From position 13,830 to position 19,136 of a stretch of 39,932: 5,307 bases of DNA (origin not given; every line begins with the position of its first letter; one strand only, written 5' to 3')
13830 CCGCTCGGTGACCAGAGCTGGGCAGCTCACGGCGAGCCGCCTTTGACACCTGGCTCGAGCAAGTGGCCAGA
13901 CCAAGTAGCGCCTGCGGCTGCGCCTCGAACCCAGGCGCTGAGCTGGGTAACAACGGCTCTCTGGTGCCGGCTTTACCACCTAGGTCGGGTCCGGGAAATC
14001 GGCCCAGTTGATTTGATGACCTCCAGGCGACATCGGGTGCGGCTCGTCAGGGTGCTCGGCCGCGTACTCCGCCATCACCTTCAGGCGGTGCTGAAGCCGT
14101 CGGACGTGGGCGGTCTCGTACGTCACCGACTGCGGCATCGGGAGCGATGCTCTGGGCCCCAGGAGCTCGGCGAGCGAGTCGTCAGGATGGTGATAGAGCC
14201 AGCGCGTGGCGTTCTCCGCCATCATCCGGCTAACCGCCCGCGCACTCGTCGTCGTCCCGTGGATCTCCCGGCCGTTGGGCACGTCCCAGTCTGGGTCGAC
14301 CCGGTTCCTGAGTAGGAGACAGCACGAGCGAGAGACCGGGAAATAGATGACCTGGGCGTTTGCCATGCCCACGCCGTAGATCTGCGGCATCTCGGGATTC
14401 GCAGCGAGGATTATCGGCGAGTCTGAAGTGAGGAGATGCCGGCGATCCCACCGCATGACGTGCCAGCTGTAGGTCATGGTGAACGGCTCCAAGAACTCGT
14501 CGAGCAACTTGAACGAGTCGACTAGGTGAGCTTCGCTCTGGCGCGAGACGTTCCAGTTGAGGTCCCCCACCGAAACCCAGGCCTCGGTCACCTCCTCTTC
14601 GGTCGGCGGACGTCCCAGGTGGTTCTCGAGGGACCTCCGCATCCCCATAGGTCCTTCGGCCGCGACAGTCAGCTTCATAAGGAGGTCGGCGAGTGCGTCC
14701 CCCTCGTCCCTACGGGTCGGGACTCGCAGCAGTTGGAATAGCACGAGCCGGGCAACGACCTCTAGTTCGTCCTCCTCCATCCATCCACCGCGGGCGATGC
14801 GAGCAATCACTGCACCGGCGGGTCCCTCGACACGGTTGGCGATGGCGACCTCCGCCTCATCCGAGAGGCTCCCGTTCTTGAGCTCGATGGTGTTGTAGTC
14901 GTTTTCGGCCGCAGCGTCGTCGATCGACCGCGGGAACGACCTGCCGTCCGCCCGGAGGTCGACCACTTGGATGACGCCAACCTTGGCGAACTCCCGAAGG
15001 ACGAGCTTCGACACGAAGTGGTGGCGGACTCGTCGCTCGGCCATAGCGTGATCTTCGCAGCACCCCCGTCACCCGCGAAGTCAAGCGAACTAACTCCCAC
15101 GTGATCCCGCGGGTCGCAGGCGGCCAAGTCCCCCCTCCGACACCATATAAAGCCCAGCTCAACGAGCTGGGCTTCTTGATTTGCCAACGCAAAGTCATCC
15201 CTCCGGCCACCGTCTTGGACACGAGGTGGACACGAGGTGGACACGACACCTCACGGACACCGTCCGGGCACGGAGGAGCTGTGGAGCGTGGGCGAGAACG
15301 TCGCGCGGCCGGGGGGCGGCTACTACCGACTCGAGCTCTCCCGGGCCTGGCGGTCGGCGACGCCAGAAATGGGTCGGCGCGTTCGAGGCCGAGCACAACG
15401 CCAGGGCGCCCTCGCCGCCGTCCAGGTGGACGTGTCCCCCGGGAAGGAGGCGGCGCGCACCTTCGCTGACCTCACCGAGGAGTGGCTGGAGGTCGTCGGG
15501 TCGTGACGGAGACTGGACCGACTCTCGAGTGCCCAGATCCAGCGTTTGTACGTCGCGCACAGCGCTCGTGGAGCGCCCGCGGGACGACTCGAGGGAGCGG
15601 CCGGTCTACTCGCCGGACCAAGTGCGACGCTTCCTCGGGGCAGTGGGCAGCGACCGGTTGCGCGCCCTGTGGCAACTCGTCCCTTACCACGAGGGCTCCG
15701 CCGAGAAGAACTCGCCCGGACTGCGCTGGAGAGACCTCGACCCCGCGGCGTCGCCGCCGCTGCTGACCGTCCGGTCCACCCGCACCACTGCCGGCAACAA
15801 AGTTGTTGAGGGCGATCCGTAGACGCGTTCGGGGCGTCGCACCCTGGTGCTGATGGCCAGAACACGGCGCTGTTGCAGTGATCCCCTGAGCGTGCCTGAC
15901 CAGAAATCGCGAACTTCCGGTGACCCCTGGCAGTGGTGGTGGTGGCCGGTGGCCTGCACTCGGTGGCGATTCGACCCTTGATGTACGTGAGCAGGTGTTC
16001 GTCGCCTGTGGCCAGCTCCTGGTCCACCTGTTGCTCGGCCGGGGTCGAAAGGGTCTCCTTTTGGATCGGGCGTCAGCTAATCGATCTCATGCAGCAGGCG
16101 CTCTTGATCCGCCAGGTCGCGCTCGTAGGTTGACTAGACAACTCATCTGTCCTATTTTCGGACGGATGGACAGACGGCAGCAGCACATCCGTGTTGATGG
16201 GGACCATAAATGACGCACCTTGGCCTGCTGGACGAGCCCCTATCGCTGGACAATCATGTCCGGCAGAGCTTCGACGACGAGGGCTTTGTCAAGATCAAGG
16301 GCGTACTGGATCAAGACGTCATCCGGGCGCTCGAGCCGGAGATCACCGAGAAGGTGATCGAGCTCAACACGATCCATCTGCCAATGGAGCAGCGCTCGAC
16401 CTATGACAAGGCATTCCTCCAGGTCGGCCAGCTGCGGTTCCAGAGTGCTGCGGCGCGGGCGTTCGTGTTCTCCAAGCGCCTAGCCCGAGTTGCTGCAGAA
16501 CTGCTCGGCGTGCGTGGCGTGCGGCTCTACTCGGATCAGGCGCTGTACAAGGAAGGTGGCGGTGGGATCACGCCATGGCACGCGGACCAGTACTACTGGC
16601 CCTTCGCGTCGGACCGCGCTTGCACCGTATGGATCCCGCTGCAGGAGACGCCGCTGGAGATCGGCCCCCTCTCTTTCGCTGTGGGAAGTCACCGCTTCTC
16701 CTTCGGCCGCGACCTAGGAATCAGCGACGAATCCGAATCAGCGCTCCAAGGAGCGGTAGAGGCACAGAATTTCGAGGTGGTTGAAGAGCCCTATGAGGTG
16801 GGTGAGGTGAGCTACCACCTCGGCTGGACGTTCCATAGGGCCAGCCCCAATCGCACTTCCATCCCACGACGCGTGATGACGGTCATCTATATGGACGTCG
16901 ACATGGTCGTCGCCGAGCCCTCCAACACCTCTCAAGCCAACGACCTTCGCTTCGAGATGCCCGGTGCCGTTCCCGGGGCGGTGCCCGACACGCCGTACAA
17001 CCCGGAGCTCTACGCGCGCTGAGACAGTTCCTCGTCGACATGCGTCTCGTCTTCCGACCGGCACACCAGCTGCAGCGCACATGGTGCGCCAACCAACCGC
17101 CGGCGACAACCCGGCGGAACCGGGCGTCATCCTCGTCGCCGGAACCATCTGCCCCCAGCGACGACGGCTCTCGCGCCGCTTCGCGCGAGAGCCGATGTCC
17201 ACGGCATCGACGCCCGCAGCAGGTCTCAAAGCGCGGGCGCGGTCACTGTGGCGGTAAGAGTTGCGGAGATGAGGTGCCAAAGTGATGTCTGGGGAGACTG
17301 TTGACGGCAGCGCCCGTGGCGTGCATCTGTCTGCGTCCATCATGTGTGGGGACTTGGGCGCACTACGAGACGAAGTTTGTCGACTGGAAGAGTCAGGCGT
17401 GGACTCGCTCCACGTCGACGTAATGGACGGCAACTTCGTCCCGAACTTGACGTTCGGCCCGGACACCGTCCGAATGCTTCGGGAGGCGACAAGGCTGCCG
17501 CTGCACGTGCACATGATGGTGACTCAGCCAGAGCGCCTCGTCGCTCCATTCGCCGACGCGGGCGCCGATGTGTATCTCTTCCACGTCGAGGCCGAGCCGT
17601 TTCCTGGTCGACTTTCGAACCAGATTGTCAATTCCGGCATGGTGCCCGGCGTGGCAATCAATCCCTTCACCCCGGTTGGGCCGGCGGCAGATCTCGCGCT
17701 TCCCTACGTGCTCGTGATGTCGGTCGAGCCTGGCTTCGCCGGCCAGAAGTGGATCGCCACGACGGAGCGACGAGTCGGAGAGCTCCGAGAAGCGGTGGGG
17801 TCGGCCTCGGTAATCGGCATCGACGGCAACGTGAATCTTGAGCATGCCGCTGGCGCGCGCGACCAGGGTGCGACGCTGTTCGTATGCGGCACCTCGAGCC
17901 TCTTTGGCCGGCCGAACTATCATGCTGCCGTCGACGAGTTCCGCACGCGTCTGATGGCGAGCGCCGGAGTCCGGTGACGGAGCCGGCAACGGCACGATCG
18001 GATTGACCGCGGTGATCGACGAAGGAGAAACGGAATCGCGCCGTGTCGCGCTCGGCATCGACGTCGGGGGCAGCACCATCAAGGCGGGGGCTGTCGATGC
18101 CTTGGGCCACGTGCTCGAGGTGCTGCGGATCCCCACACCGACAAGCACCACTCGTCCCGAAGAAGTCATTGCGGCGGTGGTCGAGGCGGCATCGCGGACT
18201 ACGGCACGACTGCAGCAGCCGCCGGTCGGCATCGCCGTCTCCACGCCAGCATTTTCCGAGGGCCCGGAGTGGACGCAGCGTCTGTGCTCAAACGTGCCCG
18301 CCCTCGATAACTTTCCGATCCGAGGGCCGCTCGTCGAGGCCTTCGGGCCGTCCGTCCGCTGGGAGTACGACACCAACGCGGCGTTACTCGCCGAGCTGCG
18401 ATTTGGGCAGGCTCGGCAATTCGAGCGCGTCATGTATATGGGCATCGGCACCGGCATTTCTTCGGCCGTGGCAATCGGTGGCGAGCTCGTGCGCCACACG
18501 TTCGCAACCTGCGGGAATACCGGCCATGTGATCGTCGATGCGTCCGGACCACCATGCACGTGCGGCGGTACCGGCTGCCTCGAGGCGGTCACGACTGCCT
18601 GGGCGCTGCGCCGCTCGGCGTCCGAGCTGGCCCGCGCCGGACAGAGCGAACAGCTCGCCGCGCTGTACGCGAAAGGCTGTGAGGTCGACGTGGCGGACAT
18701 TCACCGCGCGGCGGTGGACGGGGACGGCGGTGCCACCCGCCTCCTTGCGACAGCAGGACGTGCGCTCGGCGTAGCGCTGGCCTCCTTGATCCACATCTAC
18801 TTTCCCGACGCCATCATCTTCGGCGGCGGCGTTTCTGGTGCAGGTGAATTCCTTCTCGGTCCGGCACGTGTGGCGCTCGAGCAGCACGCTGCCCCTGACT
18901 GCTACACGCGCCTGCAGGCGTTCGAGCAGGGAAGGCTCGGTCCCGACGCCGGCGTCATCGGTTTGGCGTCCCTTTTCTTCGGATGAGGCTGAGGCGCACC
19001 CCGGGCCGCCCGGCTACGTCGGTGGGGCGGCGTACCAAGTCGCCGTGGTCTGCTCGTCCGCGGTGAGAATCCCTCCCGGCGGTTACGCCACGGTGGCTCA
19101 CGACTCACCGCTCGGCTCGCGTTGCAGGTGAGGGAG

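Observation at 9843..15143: Compact tRNA-Leu(GAG) island whose whole cargo looks like DNA-targeting defence genes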

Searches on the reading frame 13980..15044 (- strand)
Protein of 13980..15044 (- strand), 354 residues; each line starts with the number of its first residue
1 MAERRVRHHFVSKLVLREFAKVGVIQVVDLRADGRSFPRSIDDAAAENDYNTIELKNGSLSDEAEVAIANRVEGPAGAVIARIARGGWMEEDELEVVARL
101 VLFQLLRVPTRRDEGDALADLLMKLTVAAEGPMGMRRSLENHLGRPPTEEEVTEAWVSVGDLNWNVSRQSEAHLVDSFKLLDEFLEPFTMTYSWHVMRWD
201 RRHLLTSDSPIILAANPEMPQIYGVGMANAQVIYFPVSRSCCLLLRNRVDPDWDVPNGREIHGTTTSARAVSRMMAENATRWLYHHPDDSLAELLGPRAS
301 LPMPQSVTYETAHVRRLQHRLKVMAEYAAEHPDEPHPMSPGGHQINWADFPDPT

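Call 11: search_protein_families(library=padloc, proteins=[window:13980-15044:-], max_evalue=0.1)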
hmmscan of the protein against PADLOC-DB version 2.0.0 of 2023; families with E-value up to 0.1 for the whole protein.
window:13980-15044:- (354 aa): 0 families

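Call 12: search_protein_families(library=pfam, proteins=[window:13980-15044:-], max_evalue=1)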
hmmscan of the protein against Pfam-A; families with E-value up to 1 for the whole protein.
window:13980-15044:- (354 aa): 2 families
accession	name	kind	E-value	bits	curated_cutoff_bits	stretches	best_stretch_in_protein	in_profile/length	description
PF14022.11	DUF4238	-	1.3e-31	110.5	27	1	7-289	1-281/281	Protein of unknown function (DUF4238)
PF19427.5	Insc_C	-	0.015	14.3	27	1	59-139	347-429/453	Protein inscuteable C-terminal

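Call 13: search_protein_families(library=ncbifam, proteins=[window:13980-15044:-], max_evalue=1)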
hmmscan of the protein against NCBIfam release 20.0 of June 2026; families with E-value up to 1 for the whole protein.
window:13980-15044:- (354 aa): 0 families

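Call 22: find_encoding_contigs(protein=window:13980-15044:-, flank=10000, max_places=8)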
Protein window:13980-15044:- (354 aa): no gene with exactly this product is on record in the collection.

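Call 65: search_protein_families(library=padloc, proteins=[window:13980-15044:-], max_evalue=10)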
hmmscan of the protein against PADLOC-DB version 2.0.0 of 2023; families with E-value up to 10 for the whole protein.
window:13980-15044:- (354 aa): 0 families

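Call 66: search_protein_families(library=phrogs, proteins=[window:13980-15044:-], max_evalue=0.1)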
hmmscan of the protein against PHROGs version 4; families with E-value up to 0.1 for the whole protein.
window:13980-15044:- (354 aa): 0 families

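Call 67: search_dna_similar(query=window:13980-15044:-, collection=phages, mode=protein, max_evalue=0.001, max_rows=15)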
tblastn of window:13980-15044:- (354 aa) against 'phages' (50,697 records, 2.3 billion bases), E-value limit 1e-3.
No match.

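Call 68: search_dna_similar(query=window:13980-15044:-, collection=plasmids, mode=protein, max_evalue=0.001, max_rows=15)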
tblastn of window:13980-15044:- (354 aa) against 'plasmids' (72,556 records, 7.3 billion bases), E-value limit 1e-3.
Records with a match: 3; places in all: 3; records where one place covers at least 80% of the query: 3.
Best place of each record, by identity: <60% 3.
By first word of the organism name: Streptomyces 1; Rhodococcus 1; Amycolatopsis 1.
By predicted mobility (MOB-suite, as given by PLSDB): non-mobilizable 2; mobilizable 1.
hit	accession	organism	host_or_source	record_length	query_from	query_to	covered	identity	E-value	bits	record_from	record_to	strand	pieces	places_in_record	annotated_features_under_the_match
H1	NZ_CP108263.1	Streptomyces sp. NBC_00053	-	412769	4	305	85%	28.9%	7e-24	110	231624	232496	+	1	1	DUF4238 domain-containing protein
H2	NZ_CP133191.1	Rhodococcus erythropolis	Spring wheat plant ( Triticum aestivum ...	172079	8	310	86%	28.0%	2e-18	94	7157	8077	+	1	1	DUF4238 domain-containing protein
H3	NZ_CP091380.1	Amycolatopsis sp. FU40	cell culture,soil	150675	7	297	82%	24.5%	2e-7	61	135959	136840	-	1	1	DUF4238 domain-containing protein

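Call 69: get_annotated_region(hit=H1, flank=7000)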
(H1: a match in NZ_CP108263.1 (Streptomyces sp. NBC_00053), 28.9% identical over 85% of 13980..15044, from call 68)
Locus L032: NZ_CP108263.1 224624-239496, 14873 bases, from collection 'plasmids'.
description: Streptomyces sp. NBC_00053 plasmid unnamed2, complete sequence
organism: Streptomyces sp. NBC_00053 (NCBI taxid 2975631)
taxonomy: Bacteria; Actinomycetota; Actinomycetes; Kitasatosporales; Streptomycetaceae; Streptomyces; Streptomyces sp. NBC 00053
host: -; source: -; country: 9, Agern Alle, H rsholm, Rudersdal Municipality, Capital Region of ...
typing (MOB-suite, as given by PLSDB): mobilizable; relaxase MOBP
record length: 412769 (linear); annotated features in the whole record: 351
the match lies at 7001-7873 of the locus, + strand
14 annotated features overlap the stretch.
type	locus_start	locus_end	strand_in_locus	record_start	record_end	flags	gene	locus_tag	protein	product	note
CDS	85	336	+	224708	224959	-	-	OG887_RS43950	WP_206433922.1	helix-turn-helix domain-containing protein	-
CDS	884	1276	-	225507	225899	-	-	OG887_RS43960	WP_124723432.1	restriction endonuclease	-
CDS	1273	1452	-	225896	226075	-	-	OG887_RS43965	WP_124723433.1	hypothetical protein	-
CDS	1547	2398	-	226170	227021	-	-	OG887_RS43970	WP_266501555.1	helix-turn-helix transcriptional regulator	-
CDS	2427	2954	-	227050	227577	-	-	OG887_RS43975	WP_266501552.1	DUF6879 family protein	-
CDS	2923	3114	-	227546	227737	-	-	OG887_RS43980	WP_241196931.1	hypothetical protein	-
CDS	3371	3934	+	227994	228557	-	-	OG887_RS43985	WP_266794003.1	hypothetical protein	-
CDS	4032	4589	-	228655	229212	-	-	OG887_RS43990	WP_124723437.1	hypothetical protein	-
CDS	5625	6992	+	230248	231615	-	-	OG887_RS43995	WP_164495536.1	hypothetical protein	-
CDS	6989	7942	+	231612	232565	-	-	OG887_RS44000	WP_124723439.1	DUF4238 domain-containing protein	-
CDS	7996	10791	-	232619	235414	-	-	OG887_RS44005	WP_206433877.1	tetratricopeptide repeat protein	-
CDS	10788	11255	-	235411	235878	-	-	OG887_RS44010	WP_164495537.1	hypothetical protein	-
CDS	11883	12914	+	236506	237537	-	-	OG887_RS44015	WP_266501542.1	hypothetical protein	-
CDS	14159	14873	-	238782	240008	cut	-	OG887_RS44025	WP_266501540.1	hypothetical protein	-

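Call 70: get_annotated_region(hit=H2, flank=7000)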
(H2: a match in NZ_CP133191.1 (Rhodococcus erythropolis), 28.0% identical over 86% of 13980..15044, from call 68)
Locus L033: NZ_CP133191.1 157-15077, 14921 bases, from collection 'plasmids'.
description: Rhodococcus erythropolis strain MGMM8 plasmid pMGMM8_1, complete sequence
organism: Rhodococcus erythropolis (NCBI taxid 1833)
taxonomy: Bacteria; Actinomycetota; Actinomycetes; Mycobacteriales; Nocardiaceae; Rhodococcus; Rhodococcus erythropolis
host: -; source: Spring wheat plant ( Triticum aestivum L); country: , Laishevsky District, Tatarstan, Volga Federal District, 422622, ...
typing (MOB-suite, as given by PLSDB): non-mobilizable
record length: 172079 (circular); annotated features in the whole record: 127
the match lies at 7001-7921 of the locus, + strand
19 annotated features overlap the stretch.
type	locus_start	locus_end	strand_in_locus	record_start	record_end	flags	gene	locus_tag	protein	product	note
CDS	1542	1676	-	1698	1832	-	-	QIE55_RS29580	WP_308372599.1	hypothetical protein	-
CDS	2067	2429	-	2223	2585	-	-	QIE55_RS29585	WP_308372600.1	hypothetical protein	-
CDS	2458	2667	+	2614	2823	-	-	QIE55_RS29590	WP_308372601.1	hypothetical protein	-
CDS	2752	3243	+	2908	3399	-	-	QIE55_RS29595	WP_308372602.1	DUF6301 family protein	-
CDS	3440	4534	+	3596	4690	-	-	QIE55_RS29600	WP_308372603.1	DUF4238 domain-containing protein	-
CDS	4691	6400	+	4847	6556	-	-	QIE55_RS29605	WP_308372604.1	hypothetical protein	-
CDS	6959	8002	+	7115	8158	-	-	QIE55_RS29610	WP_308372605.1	DUF4238 domain-containing protein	-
CDS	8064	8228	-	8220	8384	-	-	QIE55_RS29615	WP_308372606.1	hypothetical protein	-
CDS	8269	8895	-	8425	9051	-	-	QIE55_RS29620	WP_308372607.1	hypothetical protein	-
CDS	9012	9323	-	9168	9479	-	-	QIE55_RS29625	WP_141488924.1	hypothetical protein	-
CDS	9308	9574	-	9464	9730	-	-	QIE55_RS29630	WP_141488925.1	hypothetical protein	-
CDS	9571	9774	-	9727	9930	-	-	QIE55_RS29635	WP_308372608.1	hypothetical protein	-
CDS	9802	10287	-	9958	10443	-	-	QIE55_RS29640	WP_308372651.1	hypothetical protein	-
CDS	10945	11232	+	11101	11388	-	-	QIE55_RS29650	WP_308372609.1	hypothetical protein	-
CDS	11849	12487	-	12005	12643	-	-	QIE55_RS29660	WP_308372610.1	MerR family transcriptional regulator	GO:0006355 - regulation of DNA-templated transcription [Evidence IEA]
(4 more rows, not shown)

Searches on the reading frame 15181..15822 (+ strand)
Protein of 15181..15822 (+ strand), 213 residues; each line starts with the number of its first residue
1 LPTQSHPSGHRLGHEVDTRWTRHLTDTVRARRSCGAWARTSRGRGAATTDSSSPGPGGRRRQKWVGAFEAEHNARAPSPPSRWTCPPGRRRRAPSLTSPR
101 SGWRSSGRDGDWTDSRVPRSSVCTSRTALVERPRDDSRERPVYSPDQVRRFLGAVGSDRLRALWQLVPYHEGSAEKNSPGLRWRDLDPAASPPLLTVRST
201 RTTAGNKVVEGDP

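Call 95: search_protein_families(library=pfam, proteins=[window:15181-15822:+], max_evalue=0.01)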
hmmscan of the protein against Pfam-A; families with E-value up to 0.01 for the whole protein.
window:15181-15822:+ (213 aa): 0 families

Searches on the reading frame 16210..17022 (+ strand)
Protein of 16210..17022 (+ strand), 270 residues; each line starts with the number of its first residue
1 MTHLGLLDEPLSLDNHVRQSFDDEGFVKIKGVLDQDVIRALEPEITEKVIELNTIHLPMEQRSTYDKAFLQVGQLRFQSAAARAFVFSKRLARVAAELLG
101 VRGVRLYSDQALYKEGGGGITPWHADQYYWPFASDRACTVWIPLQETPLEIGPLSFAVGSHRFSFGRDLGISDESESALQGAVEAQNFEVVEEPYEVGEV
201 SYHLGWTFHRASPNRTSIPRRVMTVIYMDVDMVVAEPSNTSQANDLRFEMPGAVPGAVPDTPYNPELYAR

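Call 16: search_protein_families(library=pfam, proteins=[window:16210-17022:+], max_evalue=0.001)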
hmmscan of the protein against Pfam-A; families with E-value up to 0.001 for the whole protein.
window:16210-17022:+ (270 aa): 1 family
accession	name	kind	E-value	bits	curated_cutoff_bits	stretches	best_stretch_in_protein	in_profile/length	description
PF05721.19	PhyH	-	6.5e-21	76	22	1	21-222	1-213/213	Phytanoyl-CoA dioxygenase (PhyH)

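Call 19: find_encoding_contigs(protein=window:16210-17022:+, flank=10000, max_places=8)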
Protein window:16210-17022:+ (270 aa): 1 contig read that carries it; 1 place shown.
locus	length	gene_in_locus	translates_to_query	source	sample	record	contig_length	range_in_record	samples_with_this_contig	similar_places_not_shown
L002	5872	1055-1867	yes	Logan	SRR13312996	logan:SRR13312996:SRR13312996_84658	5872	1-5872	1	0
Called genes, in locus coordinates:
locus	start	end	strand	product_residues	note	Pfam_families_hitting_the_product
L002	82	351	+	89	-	-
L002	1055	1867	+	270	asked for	PF05721:PhyH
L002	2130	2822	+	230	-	PF00834:Ribul_P_3_epim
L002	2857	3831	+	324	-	PF00480:ROK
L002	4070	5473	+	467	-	PF01565:FAD_binding_4, PF02913:FAD-oxidase_C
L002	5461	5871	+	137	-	?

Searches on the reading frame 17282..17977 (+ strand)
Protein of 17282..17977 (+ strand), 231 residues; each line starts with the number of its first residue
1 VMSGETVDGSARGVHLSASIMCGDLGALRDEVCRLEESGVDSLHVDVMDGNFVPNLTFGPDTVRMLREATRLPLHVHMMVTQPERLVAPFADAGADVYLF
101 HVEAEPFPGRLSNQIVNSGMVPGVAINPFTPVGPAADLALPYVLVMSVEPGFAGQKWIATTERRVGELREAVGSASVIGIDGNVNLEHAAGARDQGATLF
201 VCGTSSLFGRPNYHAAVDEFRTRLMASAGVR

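Call 16: search_protein_families(library=pfam, proteins=[window:17282-17977:+], max_evalue=0.001)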
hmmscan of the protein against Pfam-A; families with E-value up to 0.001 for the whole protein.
window:17282-17977:+ (231 aa): 1 family
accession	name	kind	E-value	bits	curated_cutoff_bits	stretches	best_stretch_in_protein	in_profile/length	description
PF00834.25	Ribul_P_3_epim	-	1.3e-51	175.3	21.1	1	16-204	2-195/198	Ribulose-phosphate 3 epimerase family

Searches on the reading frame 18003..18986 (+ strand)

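Call 16: search_protein_families(library=pfam, proteins=[window:18003-18986:+], max_evalue=0.001)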
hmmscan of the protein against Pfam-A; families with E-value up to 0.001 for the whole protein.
window:18003-18986:+ (327 aa): 1 family
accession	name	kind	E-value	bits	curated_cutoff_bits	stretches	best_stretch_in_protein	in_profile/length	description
PF00480.26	ROK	-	2.8e-44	152.2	22.9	1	17-325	2-291/294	ROK family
